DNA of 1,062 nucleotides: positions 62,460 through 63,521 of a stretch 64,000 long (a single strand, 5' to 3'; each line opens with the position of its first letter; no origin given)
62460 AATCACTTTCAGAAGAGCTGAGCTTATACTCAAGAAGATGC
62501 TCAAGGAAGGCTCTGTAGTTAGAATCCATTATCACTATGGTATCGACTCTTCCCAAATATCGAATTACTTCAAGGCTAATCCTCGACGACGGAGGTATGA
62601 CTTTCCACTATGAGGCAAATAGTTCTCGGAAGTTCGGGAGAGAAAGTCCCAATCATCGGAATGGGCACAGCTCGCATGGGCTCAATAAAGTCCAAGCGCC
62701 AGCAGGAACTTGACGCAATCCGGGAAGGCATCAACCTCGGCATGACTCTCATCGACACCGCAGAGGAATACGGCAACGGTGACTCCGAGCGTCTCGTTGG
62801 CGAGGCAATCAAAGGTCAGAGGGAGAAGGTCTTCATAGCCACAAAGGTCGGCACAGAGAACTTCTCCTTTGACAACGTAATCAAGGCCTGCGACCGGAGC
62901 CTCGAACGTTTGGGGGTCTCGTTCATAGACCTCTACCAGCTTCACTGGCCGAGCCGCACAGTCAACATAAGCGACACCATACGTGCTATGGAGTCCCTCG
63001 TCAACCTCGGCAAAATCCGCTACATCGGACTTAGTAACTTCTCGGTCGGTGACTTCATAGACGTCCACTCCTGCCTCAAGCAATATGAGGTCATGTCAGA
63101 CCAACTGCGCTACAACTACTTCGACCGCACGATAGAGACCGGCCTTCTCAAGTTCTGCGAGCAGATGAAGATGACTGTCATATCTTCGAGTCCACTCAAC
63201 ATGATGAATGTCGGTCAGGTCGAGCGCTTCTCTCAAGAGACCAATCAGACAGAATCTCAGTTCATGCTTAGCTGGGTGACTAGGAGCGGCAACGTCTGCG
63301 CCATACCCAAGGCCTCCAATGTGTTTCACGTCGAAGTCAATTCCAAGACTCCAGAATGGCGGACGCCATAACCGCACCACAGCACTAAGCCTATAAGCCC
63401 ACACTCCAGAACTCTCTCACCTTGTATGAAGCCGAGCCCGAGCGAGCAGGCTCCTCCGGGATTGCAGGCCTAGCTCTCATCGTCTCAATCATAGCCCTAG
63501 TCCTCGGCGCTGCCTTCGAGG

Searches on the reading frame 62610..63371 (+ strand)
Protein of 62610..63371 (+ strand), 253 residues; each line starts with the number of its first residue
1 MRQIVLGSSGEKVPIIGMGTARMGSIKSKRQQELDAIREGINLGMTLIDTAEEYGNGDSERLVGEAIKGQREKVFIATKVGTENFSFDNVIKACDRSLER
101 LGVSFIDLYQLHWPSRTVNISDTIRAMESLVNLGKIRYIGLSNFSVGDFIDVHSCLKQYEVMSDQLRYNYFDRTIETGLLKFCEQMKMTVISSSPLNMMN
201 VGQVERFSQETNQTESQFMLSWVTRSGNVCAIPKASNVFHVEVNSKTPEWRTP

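Call 32: find_encoding_contigs(protein=window:62610-63371:+, flank=10000, max_places=3)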
Protein window:62610-63371:+ (253 aa): 3 contigs read that carry it; 1 place shown.
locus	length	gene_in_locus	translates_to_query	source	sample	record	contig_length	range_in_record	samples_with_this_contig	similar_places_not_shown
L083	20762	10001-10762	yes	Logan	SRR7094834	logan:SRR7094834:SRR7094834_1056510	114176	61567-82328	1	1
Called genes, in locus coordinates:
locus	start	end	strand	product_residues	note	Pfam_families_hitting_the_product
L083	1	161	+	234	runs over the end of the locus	PF10111:Glyco_tranf_2_2 (weak), PF13641:Glyco_tranf_2_3 (weak), PF00535:Glycos_transf_2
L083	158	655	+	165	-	-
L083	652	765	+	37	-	-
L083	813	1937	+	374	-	PF03358:FMN_red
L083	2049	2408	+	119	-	-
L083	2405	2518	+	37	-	-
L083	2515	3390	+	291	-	PF21360:PylC-like_N, PF02655:ATP-grasp_3, PF15632:ATPgrasp_Ter, PF02786:CPSase_L_D2 (weak)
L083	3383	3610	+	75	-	-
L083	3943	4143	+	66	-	-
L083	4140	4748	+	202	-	PF02585:PIG-L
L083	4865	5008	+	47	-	-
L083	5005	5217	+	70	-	-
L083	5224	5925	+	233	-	-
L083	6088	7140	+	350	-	PF01073:3Beta_HSD, PF01370:Epimerase, PF02719:Polysacc_synt_2 (weak), PF04321:RmlD_sub_bind, PF13460:NAD_binding_10, PF16363:GDP_Man_Dehyd, PF07993:NAD_binding_4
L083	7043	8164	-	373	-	PF13439:Glyco_transf_4, PF13579:Glyco_trans_4_4, PF00534:Glycos_transf_1, PF13692:Glyco_trans_1_4, PF13524:Glyco_trans_1_2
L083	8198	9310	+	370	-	PF00155:Aminotran_1_2, PF01041:DegT_DnrJ_EryC1, PF01053:Cys_Met_Meta_PP (weak)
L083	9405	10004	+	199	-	-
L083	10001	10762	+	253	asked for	PF00248:Aldo_ket_red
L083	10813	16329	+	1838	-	-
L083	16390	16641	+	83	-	-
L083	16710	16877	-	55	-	-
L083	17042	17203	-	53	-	-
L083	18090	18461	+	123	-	-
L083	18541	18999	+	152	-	-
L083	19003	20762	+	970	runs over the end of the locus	PF04851:ResIII, PF00270:DEAD, PF00271:Helicase_C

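Call 65: search_protein_families(library=phrogs, proteins=[L083:18541-18999:+], max_evalue=0.01)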
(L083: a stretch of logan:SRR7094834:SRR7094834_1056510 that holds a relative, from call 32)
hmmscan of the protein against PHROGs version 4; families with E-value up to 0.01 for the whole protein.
L083:18541-18999:+ (152 aa): 0 families

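Call 78: search_protein_families(library=pfam, proteins=[L083:10813-16329:+, L083:16758-18050:+, L083:18541-18999:+], max_evalue=0.05)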
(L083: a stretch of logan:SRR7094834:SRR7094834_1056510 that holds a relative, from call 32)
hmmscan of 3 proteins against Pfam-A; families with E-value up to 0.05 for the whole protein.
L083:10813-16329:+ (1838 aa): 2 families
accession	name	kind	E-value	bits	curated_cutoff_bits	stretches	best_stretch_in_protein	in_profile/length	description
PF10179.15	NDNF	-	2.9e-05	24.6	27.3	0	1469-1506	78-115/127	Neuron-derived neurotrophic factor, first Fn(III) domain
PF16655.11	PhoD_N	-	0.0061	17.5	30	0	1463-1502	42-81/90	PhoD-like phosphatase, N-terminal domain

L083:16758-18050:+ (430 aa): 0 families

L083:18541-18999:+ (152 aa): 2 families
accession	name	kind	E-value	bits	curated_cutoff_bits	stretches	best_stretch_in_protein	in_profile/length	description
PF20573.4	DUF6782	-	0.029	14.1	27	1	83-116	75-108/241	Putative metallopeptidase family (DUF6782)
PF25596.1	CPSase_L_D1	-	0.043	14.1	27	0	36-60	18-42/118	Carbamoyl phosphate synthase preATP-grasp domain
